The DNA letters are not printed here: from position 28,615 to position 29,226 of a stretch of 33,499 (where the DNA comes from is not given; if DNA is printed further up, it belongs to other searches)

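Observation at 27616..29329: Array of seven translationally coupled, extremely cationic mini-proteins bracketing the endolysin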

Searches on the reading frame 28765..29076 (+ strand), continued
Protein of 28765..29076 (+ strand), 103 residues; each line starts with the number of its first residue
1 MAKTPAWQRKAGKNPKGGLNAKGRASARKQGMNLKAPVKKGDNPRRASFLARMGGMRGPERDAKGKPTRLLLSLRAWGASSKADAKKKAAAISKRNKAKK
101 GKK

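Call 25: get_annotated_region(hit=H52, flank=4000)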
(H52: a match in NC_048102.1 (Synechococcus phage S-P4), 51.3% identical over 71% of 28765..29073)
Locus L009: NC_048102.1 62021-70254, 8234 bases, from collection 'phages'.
description: Synechoccus phage S-P4, partial genome.
organism: Synechococcus phage S-P4 (NCBI taxid 2484640)
taxonomy: Viruses; Duplodnaviria; Heunggongvirae; Uroviricota; Caudoviricetes; Kyanoviridae; Leucotheavirus; Leucotheavirus sp4
host: Synechococcus sp. WH 7803; source: -; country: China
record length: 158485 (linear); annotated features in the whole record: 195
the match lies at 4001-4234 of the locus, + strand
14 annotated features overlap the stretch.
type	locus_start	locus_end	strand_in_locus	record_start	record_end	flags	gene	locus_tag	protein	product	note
CDS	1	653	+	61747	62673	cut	-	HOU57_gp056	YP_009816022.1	head closure Hc2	-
CDS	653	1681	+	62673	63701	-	-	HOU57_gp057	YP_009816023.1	tail sheath stabilizer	-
CDS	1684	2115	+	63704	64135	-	-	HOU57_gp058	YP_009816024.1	terminase small subunit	-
CDS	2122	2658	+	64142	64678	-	-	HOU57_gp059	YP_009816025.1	YadA domain structural protein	T4-like phage YadA domain structural protein T4 GC0402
CDS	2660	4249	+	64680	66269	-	-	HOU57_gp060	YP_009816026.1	structural protein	Phage T4-like structural protein, T4 GC0119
CDS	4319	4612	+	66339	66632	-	-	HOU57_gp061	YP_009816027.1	hypothetical protein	-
CDS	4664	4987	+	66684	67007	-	-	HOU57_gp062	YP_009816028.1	PetE plastocyanine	Cyanophage-encoded plastocyanin T4 GC0225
CDS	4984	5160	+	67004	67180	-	-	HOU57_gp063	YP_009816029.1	hypothetical protein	T4-like phage protein, T4 GC0919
CDS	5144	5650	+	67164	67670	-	-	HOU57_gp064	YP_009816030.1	plastoquinol terminal oxidase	Phage-encoded plastoquinol terminal oxidase, PTOX T4 GC0404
CDS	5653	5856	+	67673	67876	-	-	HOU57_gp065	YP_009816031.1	hypothetical protein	-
CDS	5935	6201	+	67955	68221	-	-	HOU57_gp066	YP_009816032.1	hypothetical protein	-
CDS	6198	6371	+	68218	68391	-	-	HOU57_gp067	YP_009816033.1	hypothetical protein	-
CDS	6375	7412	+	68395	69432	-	-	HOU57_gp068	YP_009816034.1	dehydrogenase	-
CDS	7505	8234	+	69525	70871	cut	-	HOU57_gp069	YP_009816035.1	dehydrogenase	-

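Call 29: search_protein_families(library=pfam, max_evalue=0.01, proteins=[L009:2660-4249:+, L008:4161-4343:+, L008:4343-4591:+, L007:4485-4883:+, L004:12134-12337:+, L004:12488-12673:+, L004:11186-11359:+, L004:10921-11163:+, L008:4049-4186:+])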
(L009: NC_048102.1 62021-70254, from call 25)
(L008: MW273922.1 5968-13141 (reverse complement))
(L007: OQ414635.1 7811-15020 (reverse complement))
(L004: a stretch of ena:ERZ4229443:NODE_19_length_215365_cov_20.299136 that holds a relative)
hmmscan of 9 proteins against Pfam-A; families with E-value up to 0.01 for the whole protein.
L009:2660-4249:+ (529 aa): 1 family
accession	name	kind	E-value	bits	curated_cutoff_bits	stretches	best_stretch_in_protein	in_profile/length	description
PF19846.4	DUF6321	-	1.4e-23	83.8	28.5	1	457-527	1-72/72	Domain of unknown function (DUF6321)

L008:4161-4343:+ (60 aa): 0 families

L008:4343-4591:+ (82 aa): 0 families

L007:4485-4883:+ (132 aa): 0 families

L004:12134-12337:+ (67 aa): 0 families

L004:12488-12673:+ (61 aa): 0 families

L004:11186-11359:+ (57 aa): 1 family
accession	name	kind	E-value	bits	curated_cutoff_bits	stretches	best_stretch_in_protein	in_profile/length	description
PF20106.4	DUF6496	-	3.8e-09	37.2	24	1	10-54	7-53/58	Family of unknown function (DUF6496)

L004:10921-11163:+ (80 aa): 0 families

L008:4049-4186:+ (45 aa): 0 families

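Call 36: find_related_loci(query=window:28765-29073:+, collection=viral_contigs, flank=5000)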
Query window:28765-29073:+ (103 aa) in viral_contigs; peptide patterns used: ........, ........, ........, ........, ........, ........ (x = any residue, [..] = any of these).
600 stretches matched a pattern (row limit reached: there are more); 590 encode a relative of the query (tblastn E <= 1e-3); the best 80 are kept; 80 distinct loci.
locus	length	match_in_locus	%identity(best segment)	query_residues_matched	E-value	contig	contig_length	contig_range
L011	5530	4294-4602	100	1-103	5e-60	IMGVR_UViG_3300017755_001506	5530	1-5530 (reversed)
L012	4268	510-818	98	1-103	2e-59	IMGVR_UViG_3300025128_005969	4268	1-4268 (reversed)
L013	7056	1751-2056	98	1-102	5e-59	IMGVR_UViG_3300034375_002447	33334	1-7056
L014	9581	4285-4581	97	1-99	7e-57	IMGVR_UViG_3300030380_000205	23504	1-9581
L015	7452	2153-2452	97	1-100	9e-57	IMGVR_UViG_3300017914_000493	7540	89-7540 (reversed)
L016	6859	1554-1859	92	1-102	4e-56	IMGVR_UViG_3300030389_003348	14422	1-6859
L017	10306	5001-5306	90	1-102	2e-55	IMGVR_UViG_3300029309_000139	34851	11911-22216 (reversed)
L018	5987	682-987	94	1-103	3e-54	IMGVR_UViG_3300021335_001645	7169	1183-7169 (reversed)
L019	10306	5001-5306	87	1-102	2e-52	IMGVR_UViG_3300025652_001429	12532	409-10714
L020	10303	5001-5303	91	1-102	6e-52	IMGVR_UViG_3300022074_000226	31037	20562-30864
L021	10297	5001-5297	88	1-99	2e-50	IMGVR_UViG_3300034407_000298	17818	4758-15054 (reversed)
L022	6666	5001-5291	87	1-97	2e-49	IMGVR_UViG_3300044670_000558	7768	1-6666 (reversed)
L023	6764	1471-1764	87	1-100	4e-49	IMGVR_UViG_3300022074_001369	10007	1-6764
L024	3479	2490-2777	87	1-98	1e-47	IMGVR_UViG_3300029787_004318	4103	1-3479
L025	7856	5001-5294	82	2-99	6e-47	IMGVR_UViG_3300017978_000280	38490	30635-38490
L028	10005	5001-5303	89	1-100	2e-46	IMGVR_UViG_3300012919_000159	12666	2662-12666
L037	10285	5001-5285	81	1-97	3e-44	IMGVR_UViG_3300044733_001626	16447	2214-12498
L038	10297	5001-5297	87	1-99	2e-44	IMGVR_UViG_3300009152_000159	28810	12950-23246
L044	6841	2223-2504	81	3-98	2e-43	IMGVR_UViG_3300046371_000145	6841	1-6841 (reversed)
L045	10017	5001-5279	83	3-97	9e-44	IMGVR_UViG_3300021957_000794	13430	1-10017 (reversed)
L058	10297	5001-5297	80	3-100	2e-42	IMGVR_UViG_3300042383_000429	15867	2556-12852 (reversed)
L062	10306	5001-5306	86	1-102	1e-42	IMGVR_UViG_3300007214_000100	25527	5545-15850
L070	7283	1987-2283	76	1-100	7e-42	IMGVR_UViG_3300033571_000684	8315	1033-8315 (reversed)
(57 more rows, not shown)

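Call 42: search_protein_families(library=phrogs, max_evalue=0.00001, proteins=[L021:5307-6878:+, L021:1957-3648:+, L045:5787-7310:+, L045:7779-9341:+, L045:4558-5001:+, L037:6304-8157:+, L037:3869-4999:+, L062:5315-7171:+, L062:4462-5001:+, L025:5486-7852:+])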
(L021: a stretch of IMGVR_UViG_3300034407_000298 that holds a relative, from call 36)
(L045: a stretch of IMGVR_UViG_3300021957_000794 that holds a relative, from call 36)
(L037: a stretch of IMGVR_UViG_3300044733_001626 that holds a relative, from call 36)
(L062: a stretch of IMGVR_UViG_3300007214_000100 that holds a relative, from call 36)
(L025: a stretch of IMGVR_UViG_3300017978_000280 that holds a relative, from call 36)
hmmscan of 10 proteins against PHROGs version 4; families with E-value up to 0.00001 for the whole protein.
L021:5307-6878:+ (523 aa): 4 families
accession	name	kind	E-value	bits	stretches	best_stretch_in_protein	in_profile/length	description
phrog_332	-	connector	1.1e-89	302.3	1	5-517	12-545/560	head-tail adaptor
phrog_449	-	connector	3.3e-35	122.5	1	12-519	13-513/520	head-tail adaptor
phrog_21528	-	unknown function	2.3e-30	106.7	1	5-210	4-208/224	-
phrog_21643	-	unknown function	6e-28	98.7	1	274-517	3-248/268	-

L021:1957-3648:+ (563 aa): 1 family
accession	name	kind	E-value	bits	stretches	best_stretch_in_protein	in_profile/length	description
phrog_2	-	head and packaging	1e-23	85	1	63-536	256-596/807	terminase large subunit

L045:5787-7310:+ (507 aa): 2 families
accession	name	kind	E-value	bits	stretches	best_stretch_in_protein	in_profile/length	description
phrog_2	-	head and packaging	3.1e-20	73.5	1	5-474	263-597/807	terminase large subunit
phrog_10250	-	head and packaging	1.1e-11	45.9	1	276-463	25-212/228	terminase large subunit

L045:7779-9341:+ (520 aa): 4 families
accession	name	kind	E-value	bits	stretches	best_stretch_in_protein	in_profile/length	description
phrog_332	-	connector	9.6e-97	325.6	1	3-517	7-537/560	head-tail adaptor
phrog_21643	-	unknown function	2.5e-28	99.9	1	279-510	3-238/268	-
phrog_21528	-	unknown function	1.4e-27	97.7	1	13-215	9-214/224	-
phrog_449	-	connector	1.3e-26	94.1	1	8-518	6-509/520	head-tail adaptor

L045:4558-5001:+ (147 aa): 1 family
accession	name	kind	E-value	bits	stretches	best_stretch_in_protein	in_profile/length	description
phrog_38283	-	unknown function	2.1e-10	41.6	1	7-144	4-128/131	-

L037:6304-8157:+ (617 aa): 1 family
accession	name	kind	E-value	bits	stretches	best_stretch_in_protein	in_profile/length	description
phrog_11667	-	unknown function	5.8e-60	204.5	1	31-615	30-638/642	-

L037:3869-4999:+ (376 aa): 2 families
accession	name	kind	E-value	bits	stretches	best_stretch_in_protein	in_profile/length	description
phrog_2170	-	moron, auxiliary metabolic gene and host takeover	1.3e-30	107.7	1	43-315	67-370/374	glycosyltransferase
phrog_4356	-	moron, auxiliary metabolic gene and host takeover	1.7e-16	61.4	1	54-281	52-271/307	glycosyltransferase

L062:5315-7171:+ (618 aa): 3 families
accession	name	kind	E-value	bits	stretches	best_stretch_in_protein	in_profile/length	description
phrog_156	-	head and packaging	1e-30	107.8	1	14-516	10-539/681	portal protein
phrog_1216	-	head and packaging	9.9e-19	68.3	1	5-519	12-574/714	portal protein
phrog_332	-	connector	1.2e-12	48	1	94-576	111-544/560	head-tail adaptor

L062:4462-5001:+ (179 aa): 0 families

L025:5486-7852:+ (788 aa): 2 families
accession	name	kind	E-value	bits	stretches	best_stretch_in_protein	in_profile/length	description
phrog_1216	-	head and packaging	3.8e-167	558.9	1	67-762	9-709/714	portal protein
phrog_332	-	connector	6.1e-14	52.3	1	126-644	67-503/560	head-tail adaptor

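Call 43: search_protein_families(library=phrogs, max_evalue=0.00001, proteins=[L025:2978-4726:+, L058:5300-6799:+, L070:2287-3687:+, L070:806-1990:+, L044:961-2214:+, L016:961-1410:+, L016:593-964:+, L028:3814-4815:+, L024:1743-2132:+, L038:3907-4617:+])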
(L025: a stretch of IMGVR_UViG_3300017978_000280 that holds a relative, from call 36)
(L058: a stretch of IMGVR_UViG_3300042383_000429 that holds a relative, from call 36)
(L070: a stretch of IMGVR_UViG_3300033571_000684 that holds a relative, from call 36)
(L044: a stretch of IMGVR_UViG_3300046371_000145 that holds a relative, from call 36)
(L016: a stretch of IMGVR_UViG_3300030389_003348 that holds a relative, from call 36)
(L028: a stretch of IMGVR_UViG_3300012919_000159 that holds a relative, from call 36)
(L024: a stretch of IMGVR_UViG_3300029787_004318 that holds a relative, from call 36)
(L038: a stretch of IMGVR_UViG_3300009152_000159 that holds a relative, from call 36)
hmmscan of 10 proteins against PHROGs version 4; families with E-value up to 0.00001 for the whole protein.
L025:2978-4726:+ (582 aa): 6 families
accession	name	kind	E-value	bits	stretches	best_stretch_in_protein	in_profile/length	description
phrog_5939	-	tail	7.9e-101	339.8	2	229-581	390-761/801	tail protein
phrog_34853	-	unknown function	3.6e-53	181.9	2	235-438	57-266/555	-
phrog_11600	-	unknown function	2.4e-28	100.5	2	252-440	103-295/343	-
phrog_11922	-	tail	4.4e-16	59.7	2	242-449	612-824/870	tail protein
phrog_701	-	head and packaging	2.6e-12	44.3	0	113-216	5260-5376/6136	virion structural protein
phrog_18802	-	head and packaging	3.7e-09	34.7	1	96-213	2063-2194/3007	virion structural protein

L058:5300-6799:+ (499 aa): 1 family
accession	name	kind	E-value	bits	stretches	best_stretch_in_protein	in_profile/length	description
phrog_2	-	head and packaging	9.7e-19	68.6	1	33-483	268-596/807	terminase large subunit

L070:2287-3687:+ (466 aa): 1 family
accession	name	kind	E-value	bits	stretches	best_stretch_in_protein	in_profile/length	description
phrog_578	-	connector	6.7e-93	312.8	1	1-463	4-471/486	head closure Hc3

L070:806-1990:+ (394 aa): 1 family
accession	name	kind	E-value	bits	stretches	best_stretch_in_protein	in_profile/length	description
phrog_6002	-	head and packaging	2.4e-07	29.7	0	155-215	568-628/1183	virion structural protein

L044:961-2214:+ (417 aa): 0 families

L016:961-1410:+ (149 aa): 1 family
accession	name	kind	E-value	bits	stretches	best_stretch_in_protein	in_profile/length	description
phrog_894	-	lysis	2e-45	156.5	1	1-146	44-185/389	endolysin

L016:593-964:+ (123 aa): 1 family
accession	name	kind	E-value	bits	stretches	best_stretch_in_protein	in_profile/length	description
phrog_9646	-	unknown function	1.5e-30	106.8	1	4-122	3-129/130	-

L028:3814-4815:+ (333 aa): 0 families

L024:1743-2132:+ (129 aa): 2 families
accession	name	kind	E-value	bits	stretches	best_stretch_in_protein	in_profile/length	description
phrog_2538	-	head and packaging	3.2e-11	44.4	1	51-125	36-110/129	terminase small subunit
phrog_51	-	head and packaging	6.9e-07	30.3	1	7-97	83-175/261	terminase small subunit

L038:3907-4617:+ (236 aa): 4 families
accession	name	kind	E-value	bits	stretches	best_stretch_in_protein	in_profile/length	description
phrog_2297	-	DNA, RNA and nucleotide metabolism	4.3e-20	73.6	1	8-204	3-161/163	DNA endonuclease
phrog_61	-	moron, auxiliary metabolic gene and host takeover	8.6e-18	65.6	1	8-204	445-629/689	2OG-Fe(II) oxygenase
phrog_3531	-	moron, auxiliary metabolic gene and host takeover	3.6e-06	27.1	0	145-198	305-358/362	ferrochelatase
phrog_274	-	DNA, RNA and nucleotide metabolism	8e-06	26.8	0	5-207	5-183/192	DNA endonuclease V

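Call 48: search_dna_similar(query=L009:2660-4246:+, collection=phages, mode=protein, max_rows=60, rows=spread, max_evalue=1e-10)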
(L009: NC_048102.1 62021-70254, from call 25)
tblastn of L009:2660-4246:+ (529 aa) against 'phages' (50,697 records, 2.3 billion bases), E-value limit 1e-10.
Records with a match: 483; places in all: 498; records where one place covers at least 80% of the query: 81.
Best place of each record, by identity: >=99% 3; 95-99% 2; 90-95% 25; 80-90% 58; 60-80% 129; <60% 266.
By first word of the organism name: Synechococcus 367; Cyanophage 59; Prochlorococcus 41; Pelagibacter 8; Marine 6; Planktothrix 2.
By host as written in the record: - 176; Synechococcus 107; Synechococcus sp. 39; Synechococcus sp. WH7803 28; Prochlorococcus sp. MED4 21; Synechococcus sp. WH8102 18; Synechococcus sp. MW02 17; Synechococcus sp. WH 7803 15; and 26 more.
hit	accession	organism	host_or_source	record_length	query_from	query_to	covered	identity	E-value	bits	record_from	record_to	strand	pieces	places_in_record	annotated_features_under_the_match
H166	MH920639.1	Synechococcus phage S-P4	Synechococcus sp. WH 7803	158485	1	529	100%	100.0%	0e+0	925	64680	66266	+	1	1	structural protein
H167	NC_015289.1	Synechococcus phage S-SSM5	Synechococcus sp. WH8102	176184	1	529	85%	86.3%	7e-108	689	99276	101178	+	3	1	hypothetical protein (x2)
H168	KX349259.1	Synechococcus phage S-RIM2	Synechococcus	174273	2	529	100%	59.1%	7e-159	506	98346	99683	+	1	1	hypothetical protein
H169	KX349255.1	Synechococcus phage S-RIM2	Synechococcus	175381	2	529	100%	59.1%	7e-159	506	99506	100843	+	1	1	hypothetical protein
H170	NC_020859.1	Synechococcus phage S-RIM2 R1_1999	Synechococcus sp. WH7803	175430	2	529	100%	59.1%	7e-159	506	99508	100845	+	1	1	hypothetical protein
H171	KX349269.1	Synechococcus phage S-RIM2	Synechococcus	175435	2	529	100%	59.1%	7e-159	506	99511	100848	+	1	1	hypothetical protein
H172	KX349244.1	Synechococcus phage S-RIM2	Synechococcus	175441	2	529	100%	59.1%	7e-159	506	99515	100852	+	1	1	hypothetical protein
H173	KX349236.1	Synechococcus phage S-RIM2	Synechococcus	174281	2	529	100%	58.9%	9e-159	506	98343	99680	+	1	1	hypothetical protein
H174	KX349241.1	Synechococcus phage S-RIM2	Synechococcus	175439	2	529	100%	58.9%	9e-159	506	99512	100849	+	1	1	hypothetical protein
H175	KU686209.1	Synechococcus phage S-CAM22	Synechococcus sp.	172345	2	529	100%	53.7%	9e-70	471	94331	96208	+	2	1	hypothetical protein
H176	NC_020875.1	Synechococcus phage S-SSM4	Synechococcus sp. WH8018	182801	130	529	62%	81.5%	9e-88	530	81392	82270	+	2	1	hypothetical protein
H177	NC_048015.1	Cyanophage S-TIM4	Synechococcus sp. WH8102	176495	130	529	58%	84.6%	3e-59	508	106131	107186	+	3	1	ORF_115: hypothetical protein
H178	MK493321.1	Cyanophage S-RIM4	Synechococcus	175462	130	529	75%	60.4%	4e-60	425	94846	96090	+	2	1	hypothetical protein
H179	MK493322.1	Synechococcus phage S-RIM8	Synechococcus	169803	130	529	74%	59.1%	2e-61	417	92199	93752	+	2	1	hypothetical protein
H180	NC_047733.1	Synechococcus phage S-RIM8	Synechococcus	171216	130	529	74%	59.1%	2e-61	417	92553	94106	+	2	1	hypothetical protein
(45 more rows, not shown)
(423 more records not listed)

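Call 74: predict_structure(alignment_id=A1)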
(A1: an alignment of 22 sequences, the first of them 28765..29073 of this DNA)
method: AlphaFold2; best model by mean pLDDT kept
length: 103 residues; sequences in the alignment: 22
mean_pLDDT: 83.2   pTM: 0.57
mean pLDDT of the five models: 83.2, 80.4, 78.8, 76.2, 74.3
residues with pLDDT >= 90: 36; 70-90: 53; 50-70: 12; < 50: 2
segments of 3 or more residues with pLDDT < 50: none
pLDDT, mean of each block of 10 residues (from residue 1): 75 80 86 72 82 91 93 91 92 79 52
secondary structure, 60 per line:
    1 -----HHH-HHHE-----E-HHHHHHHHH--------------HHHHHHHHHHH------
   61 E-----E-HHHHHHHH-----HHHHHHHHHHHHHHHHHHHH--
elements in order: H21-29 H44-54 H69-76 H82-101

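Call 80: fold_search(model_id=the predicted structure, library=pdb)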
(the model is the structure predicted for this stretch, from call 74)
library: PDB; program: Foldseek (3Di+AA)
matches with E <= 10: 10; with E <= 0.001: 0
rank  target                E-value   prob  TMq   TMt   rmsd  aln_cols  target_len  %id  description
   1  6je3_A                3.5e+00  0.02  0.14  0.04  13.5        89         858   19  Crystal structure of Nme2Cas9 in complex with sgRNA and target DNA (AGGCCC PAM) with 5 nt overhang (released 2019-11-06)
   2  4tsh_A                4.2e+00  0.06  0.25  0.21  19.8        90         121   20  A Novel Protein Fold Forms an Intramolecular Lock to Stabilize the Tertiary Structure of Streptococcus mutans Adhesin  (released 2014-10-22)
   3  1iz9_A                5.3e+00  0.02  0.15  0.06  13.1        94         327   18  Crystal Structure of Malate Dehydrogenase from Thermus thermophilus HB8 (released 2002-10-16)
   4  6axg_A                8.0e+00  0.06  0.26  0.10  10.6        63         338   16  Structure of RasGRP4 in complex with HRas (released 2017-10-11)
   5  5uzx_A                8.0e+00  0.02  0.20  0.13  11.6        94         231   15  Crystal Structure of Putative short-chain dehydrogenase/reductase from Burkholderia multivorans with bound NADP (released 2017-03-15)
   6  6je9_A                8.0e+00  0.01  0.15  0.04  13.7        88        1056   19  Crystal structure of Nme1Cas9-sgRNA dimer mediated by double protein inhibitor AcrIIC3 monomers (released 2019-11-06)
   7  1wze_A                8.0e+00  0.01  0.14  0.06  14.4       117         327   19  Structural basis for alteration of cofactor specificity of Malate dehydrogenase from Thermus flavus (released 2006-03-14)
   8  6je4_A                8.0e+00  0.01  0.13  0.04  12.8        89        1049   18  Crystal structure of Nme1Cas9-sgRNA-dsDNA dimer mediated by double protein inhibitor AcrIIC3 monomers (released 2019-11-06)
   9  4u1d_A                8.5e+00  0.03  0.24  0.09   9.4        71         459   13  Structure of the PCI domain of translation initiation factor eIF3a (released 2014-09-10)
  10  5kvv_B                9.0e+00  0.02  0.17  0.06  13.0        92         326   17  Structure of Malate Dehydrogenase in complex with NADH from Mycobacterium tuberculosis (released 2016-09-14)

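Call 85: fold_search(model_id=the predicted structure, library=viral)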
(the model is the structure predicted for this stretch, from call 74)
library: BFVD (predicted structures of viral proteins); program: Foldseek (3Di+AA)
matches with E <= 10: 57; with E <= 0.001: 8
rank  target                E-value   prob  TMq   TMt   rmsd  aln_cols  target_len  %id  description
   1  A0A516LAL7            1.0e-12  1.00  0.60  0.61   9.6       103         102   90  (no name in the UniProt tables at hand)
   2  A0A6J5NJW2            4.6e-06  1.00  0.36  0.21  10.8        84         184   58  DUF6321 domain-containing protein [uncultured Caudovirales phage]
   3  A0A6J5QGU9            1.5e-05  1.00  0.34  0.34  10.8        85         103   50  DUF6321 domain-containing protein [uncultured Caudovirales phage]
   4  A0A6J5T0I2            2.3e-05  1.00  0.34  0.10  11.0        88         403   45  DUF6321 domain-containing protein [uncultured Caudovirales phage]
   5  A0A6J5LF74            3.1e-05  1.00  0.35  0.21  11.6        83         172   52  DUF6321 domain-containing protein [uncultured Caudovirales phage]
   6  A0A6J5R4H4            3.3e-05  1.00  0.34  0.04  10.9        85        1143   52  AAA domain containing protein [uncultured Caudovirales phage]
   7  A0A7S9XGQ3            3.9e-04  1.00  0.49  0.54   5.7        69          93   32  DUF6321 domain-containing protein [Virus NIOZ-UU157]
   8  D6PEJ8                9.3e-04  1.00  0.37  0.61   3.6        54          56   78  (no name in the UniProt tables at hand)
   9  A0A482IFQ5            2.2e-03  1.00  0.35  0.31   8.4        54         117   50  DUF6321 domain-containing protein [Synechococcus phage S-B28]
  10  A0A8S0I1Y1            2.7e-03  1.00  0.34  0.29   9.5        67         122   51  (no name in the UniProt tables at hand)
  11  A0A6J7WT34            2.8e-03  1.00  0.34  0.15  10.2        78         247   44  DUF6321 domain-containing protein [uncultured Caudovirales phage]
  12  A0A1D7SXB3            4.0e-03  1.00  0.35  0.17  10.3        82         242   50  DUF6321 domain-containing protein [Cyanophage S-RIM12]
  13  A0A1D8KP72            5.3e-03  1.00  0.33  0.06  10.3        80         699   56  DUF6321 domain-containing protein [Synechococcus phage S-CAM9]
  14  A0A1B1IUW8            6.8e-03  1.00  0.35  0.07  10.6        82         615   49  (no name in the UniProt tables at hand)
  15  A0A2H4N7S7            1.1e-02  1.00  0.33  0.28  10.4        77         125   38  (no name in the UniProt tables at hand)
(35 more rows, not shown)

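Call 95: search_solved_structures(query=A1, max_evalue=10)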
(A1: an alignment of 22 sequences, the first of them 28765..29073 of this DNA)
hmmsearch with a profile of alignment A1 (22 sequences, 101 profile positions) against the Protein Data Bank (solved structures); distinct sequences matched with E-value up to 10: 1.
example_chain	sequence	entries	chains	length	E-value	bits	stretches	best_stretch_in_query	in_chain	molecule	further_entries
28ye_A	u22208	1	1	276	0.06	17.2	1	4-47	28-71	Large ribosomal subunit protein uL2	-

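Call 104: search_protein_families(library=pfam, max_evalue=0.05, proteins=[L004:12134-12337:+, L008:4161-4343:+, L008:4343-4591:+])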
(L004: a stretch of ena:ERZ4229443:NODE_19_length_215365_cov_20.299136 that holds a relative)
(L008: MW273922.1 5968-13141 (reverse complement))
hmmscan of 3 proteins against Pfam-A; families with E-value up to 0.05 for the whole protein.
L004:12134-12337:+ (67 aa): 0 families

L008:4161-4343:+ (60 aa): 0 families

L008:4343-4591:+ (82 aa): 0 families
